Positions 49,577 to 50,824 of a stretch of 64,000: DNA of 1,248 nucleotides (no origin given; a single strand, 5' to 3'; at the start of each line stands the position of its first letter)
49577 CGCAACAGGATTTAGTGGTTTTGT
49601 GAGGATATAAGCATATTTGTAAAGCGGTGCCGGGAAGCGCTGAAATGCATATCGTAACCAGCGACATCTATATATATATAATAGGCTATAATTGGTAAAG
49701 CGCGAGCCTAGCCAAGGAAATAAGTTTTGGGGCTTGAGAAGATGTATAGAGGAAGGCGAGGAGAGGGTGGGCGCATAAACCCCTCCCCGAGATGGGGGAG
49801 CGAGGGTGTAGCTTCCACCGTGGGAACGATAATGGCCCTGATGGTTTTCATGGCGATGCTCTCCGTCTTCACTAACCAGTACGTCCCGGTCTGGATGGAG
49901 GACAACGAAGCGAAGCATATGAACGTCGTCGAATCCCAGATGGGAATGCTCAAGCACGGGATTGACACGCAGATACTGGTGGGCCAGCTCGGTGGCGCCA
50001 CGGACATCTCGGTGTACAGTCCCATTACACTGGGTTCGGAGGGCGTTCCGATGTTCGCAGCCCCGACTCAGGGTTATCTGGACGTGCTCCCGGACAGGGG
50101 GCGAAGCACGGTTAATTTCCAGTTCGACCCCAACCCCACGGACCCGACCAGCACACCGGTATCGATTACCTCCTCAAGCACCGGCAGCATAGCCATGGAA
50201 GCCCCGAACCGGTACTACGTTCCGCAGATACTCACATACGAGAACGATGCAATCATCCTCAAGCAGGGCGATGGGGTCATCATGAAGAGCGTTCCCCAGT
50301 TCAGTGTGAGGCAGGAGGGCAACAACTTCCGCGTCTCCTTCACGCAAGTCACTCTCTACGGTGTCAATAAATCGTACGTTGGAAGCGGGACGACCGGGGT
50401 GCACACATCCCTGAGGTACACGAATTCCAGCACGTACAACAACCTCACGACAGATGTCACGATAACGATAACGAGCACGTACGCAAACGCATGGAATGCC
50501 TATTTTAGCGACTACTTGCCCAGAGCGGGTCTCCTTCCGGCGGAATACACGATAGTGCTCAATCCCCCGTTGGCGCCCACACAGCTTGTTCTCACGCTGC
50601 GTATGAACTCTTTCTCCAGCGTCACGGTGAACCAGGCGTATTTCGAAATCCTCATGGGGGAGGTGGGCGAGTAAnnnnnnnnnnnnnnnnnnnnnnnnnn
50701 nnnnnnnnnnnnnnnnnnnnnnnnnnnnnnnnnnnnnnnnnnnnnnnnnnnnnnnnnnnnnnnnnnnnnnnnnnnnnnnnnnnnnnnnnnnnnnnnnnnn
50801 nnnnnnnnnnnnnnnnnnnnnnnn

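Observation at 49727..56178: Tad-like type IV pilus cluster with a split platform protein and two full-length paralogous ATPases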

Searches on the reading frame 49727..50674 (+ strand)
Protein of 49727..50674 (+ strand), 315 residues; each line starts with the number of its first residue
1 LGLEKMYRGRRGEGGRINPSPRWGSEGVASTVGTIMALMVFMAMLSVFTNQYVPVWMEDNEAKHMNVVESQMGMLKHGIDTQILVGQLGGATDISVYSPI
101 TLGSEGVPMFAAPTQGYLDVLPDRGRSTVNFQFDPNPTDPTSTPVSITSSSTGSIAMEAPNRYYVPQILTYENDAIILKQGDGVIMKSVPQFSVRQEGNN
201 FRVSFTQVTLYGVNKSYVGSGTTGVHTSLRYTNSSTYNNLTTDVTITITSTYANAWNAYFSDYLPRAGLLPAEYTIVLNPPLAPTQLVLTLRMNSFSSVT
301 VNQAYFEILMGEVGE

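Call 4: search_protein_families(library=pfam, proteins=[window:49727-50674:+], max_evalue=0.01)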
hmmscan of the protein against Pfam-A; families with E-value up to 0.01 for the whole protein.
window:49727-50674:+ (315 aa): 1 family
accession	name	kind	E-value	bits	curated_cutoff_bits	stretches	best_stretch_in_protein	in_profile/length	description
PF23960.2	DUF7289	-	2.1e-07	31.2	27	1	169-262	111-200/238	Family of unknown function (DUF7289)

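Call 5: search_protein_families(library=ncbifam, proteins=[window:49727-50674:+], max_evalue=0.01)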
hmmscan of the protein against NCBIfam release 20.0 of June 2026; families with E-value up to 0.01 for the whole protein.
window:49727-50674:+ (315 aa): 0 families

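Call 53: find_homologous_proteins(query=window:49727-50674:+, max_evalue=0.00001)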
Query window:49727-50674:+ (315 aa): 366 proteins with E <= 0.00001 among 1776 candidates; the best 120 are listed.
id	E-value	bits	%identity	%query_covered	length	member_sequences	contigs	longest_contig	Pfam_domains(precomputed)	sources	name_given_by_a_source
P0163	4.2e-182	622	100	90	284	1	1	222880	PF23960.3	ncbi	ncbi:MAG: hypothetical protein V1934_02730 [Methanobacteriota archaeon]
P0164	4.8e-151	520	75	100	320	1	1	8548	PF23960.3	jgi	jgi:hypothetical protein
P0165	9.1e-151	519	74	95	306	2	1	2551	PF23960.3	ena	-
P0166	2.1e-147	508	84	90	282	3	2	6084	PF23960.3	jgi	jgi:hypothetical protein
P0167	3.2e-144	498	76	95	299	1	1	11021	PF23960.3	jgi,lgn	jgi:hypothetical protein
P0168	6.8e-144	497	79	91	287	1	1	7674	-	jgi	jgi:hypothetical protein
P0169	1.9e-143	495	80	90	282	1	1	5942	PF23960.3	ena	-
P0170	7.8e-140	484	80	88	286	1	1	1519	PF23960.3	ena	-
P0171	5.3e-139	481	80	89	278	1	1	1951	PF23960.3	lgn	-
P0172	1.4e-120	420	70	87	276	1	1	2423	PF23960.3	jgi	jgi:hypothetical protein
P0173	3.3e-114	399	61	98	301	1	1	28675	PF23960.3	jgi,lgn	jgi:hypothetical protein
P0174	3.2e-107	377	59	94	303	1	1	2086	PF23960.3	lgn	-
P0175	9.5e-94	332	56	93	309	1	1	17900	-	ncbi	ncbi:MAG: hypothetical protein AB1665_04515 [Candidatus Thermoplasmatota archaeon]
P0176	3.9e-88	314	50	100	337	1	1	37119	-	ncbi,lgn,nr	ncbi:MAG: hypothetical protein HZB92_01920 [Euryarchaeota archaeon]|nr:hypothetical protein [Euryarc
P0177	2.6e-75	272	45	98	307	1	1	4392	PF23960.3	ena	-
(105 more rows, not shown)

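Call 62: predict_structure(alignment_id=A2)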
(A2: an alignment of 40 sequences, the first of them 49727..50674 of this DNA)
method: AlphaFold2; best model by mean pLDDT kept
length: 315 residues; sequences in the alignment: 40
mean_pLDDT: 87.7   pTM: 0.78
mean pLDDT of the five models: 87.7, 87.3, 86.6, 86.1, 83.4
residues with pLDDT >= 90: 223; 70-90: 57; 50-70: 20; < 50: 15
segments of 3 or more residues with pLDDT < 50: 1-5, 9-11, 13-16
pLDDT, mean of each block of 10 residues (from residue 1): 45 49 53 86 89 91 93 95 89 88 86 91 94 92 93 94 91 95 93 94 96 91 92 94 96 95 96 93 86 94 94 64
secondary structure, 60 per line:
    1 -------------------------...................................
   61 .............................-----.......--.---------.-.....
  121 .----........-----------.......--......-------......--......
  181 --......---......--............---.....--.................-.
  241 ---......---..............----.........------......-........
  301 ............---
elements in order: H26-89 E95-101 E116-121 E126-133 E145-151 E154-159 E167-172 E175-180 E183-188 E192-197 E200-211 E215-219 E222-238 E244-249 H253-266 E274-279 E286-291 E296-312

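Call 65: fold_search(model_id=the predicted structure, library=pdb)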
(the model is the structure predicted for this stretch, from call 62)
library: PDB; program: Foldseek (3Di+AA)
matches with E <= 10: 532; with E <= 0.001: 0
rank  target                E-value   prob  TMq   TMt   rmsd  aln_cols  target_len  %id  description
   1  5u5o                  6.8e-03  0.08  0.09  0.10  29.2       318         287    7  Bacterial adhesin from Mobiluncus mulieris containing intramolecular disulfide, isopeptide, and ester bond cross-links ( (released 2018-06-13)
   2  8aj8_B                1.4e-02  0.10  0.10  0.07  23.1       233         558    7  Structure of p110 gamma bound to the p84 regulatory subunit (released 2023-03-22)
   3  5u6f                  1.6e-02  0.07  0.09  0.10  29.2       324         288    7  Bacterial adhesin from Mobiluncus mulieris containing intramolecular disulfide, isopeptide, and ester bond cross-links ( (released 2018-06-13)
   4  8v1k_A                1.6e-02  0.16  0.10  0.16  16.4       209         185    9  Crystal structure of outer membrane lipoprotein carrier protein (LolA) from Francisella tularensis (released 2023-11-29)
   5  1r0u                  2.1e-02  0.09  0.08  0.14  18.0       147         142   12  Crystal structure of ywiB protein from Bacillus subtilis (released 2003-12-30)
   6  7uea_U                3.0e-02  0.08  0.11  0.10  20.1       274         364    9  Photosynthetic assembly of Chlorobaculum tepidum (RC-FMO1) (released 2022-10-05)
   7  2w7q_A                6.5e-02  0.09  0.10  0.15  18.7       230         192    9  Structure of Pseudomonas aeruginosa LolA (released 2009-12-29)
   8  8xai_B                6.5e-02  0.09  0.12  0.16  17.9       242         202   10  Crystal structure of Protease CPAVM1 in Bacillus subtilis LjM2 (released 2024-06-19)
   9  7wn4_F                7.3e-02  0.11  0.11  0.08  22.3       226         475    5  Cryo-EM structure of VWF D'D3 dimer (wild type) complexed with D1D2 at 3.4 angstron resolution (1 unit) (released 2022-05-18)
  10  7bhq_D                8.6e-02  0.14  0.12  0.17  26.7       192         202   14  In situ assembled Salmonella FlgD hook cap complex (released 2021-05-05)
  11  1y0g_A                9.1e-02  0.08  0.12  0.19  19.2       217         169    6  CRYSTAL STRUCTURE OF THE ESCHERICHIA COLI YCEI PROTEIN, STRUCTURAL GENOMICS (released 2004-12-21)
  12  7z6w                  1.0e-01  0.14  0.11  0.18  17.8       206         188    6  Complex of E. coli LolA and lipoprotein (released 2022-09-07)
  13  2ge4_MODEL_1_A        1.1e-01  0.10  0.14  0.22  19.0       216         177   11  High-resolution solution structure of outer membrane protein A transmembrane domain (released 2006-04-11)
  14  7wpq_C                1.2e-01  0.09  0.11  0.08  21.5       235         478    5  Cryo-EM structure of VWF D'D3 dimer complexed with D1D2 at 3.27 angstron resolution (2 units) (released 2022-05-25)
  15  5wai_F                1.2e-01  0.04  0.09  0.10  33.6       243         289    8  Crystal Structure of a Suz12-Rbbp4-Jarid2-Aebp2 Heterotetrameric Complex (released 2018-03-14)
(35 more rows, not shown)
